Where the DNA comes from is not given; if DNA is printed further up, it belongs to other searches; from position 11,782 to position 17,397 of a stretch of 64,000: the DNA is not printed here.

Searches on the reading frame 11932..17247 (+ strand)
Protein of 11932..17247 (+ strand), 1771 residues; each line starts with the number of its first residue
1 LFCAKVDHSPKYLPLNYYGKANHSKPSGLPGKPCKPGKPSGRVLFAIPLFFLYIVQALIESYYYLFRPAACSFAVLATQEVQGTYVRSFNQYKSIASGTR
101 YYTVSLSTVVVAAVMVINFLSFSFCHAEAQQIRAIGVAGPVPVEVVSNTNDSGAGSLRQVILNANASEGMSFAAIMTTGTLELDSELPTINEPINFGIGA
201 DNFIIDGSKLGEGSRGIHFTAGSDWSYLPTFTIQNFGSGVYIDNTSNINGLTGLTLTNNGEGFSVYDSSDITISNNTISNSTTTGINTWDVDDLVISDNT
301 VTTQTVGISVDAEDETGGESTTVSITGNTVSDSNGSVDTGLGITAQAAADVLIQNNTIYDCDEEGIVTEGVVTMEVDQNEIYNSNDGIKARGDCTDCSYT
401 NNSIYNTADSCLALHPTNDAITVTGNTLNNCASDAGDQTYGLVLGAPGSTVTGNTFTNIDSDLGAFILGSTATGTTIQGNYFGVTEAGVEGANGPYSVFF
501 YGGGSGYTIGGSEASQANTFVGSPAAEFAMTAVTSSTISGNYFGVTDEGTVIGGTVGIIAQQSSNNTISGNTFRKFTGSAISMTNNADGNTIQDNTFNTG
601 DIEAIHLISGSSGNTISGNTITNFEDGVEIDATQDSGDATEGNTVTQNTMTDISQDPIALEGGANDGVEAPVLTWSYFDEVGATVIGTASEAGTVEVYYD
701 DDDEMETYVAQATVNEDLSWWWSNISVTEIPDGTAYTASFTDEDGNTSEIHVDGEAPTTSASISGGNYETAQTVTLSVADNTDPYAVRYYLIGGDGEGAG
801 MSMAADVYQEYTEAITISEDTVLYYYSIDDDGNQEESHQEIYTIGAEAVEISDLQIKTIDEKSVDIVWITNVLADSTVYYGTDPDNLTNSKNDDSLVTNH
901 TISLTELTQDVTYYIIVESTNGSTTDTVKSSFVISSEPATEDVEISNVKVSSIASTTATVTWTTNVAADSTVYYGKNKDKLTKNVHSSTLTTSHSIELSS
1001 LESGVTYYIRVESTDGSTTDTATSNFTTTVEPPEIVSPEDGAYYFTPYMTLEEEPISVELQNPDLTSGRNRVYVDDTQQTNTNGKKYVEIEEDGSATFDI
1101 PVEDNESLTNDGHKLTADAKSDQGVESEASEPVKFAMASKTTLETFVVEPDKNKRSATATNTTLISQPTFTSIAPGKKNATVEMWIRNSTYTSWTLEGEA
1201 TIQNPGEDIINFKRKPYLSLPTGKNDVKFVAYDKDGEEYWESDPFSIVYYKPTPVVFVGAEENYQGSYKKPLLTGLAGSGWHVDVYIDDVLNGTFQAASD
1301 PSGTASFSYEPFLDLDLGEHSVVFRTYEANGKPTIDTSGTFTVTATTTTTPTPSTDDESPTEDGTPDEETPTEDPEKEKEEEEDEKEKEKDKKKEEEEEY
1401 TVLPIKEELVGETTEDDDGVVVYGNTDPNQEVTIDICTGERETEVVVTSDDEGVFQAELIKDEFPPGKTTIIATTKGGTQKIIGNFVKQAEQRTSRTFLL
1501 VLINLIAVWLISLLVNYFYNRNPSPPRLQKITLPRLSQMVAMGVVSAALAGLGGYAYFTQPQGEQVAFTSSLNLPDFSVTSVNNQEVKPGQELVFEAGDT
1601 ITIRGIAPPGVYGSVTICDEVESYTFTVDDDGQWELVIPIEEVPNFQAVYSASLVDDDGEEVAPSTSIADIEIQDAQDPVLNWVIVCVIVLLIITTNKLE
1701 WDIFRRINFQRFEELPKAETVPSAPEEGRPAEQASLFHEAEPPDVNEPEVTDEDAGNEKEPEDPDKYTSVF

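Call 57: search_protein_families(library=pfam, proteins=[window:11932-17247:+], max_evalue=0.001)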
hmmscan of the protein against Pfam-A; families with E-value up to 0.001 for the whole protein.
window:11932-17247:+ (1771 aa): 4 families
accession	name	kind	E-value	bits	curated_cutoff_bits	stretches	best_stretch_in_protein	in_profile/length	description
PF13229.12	Beta_helix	-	2.5e-29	102.4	25.9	3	320-482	8-158/158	Right handed beta helix region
PF05048.19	NosD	-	3.1e-25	89.3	23.6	3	200-332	24-148/212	Periplasmic copper-binding protein (NosD)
PF16656.11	Pur_ac_phosph_N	-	1e-09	39.3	30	2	947-1028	3-93/93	Purple acid Phosphatase, N-terminal domain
PF25814.1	fn3_SORL1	-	3.1e-07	30.8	27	0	943-1011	3-69/90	SORL1-like, fn3 domain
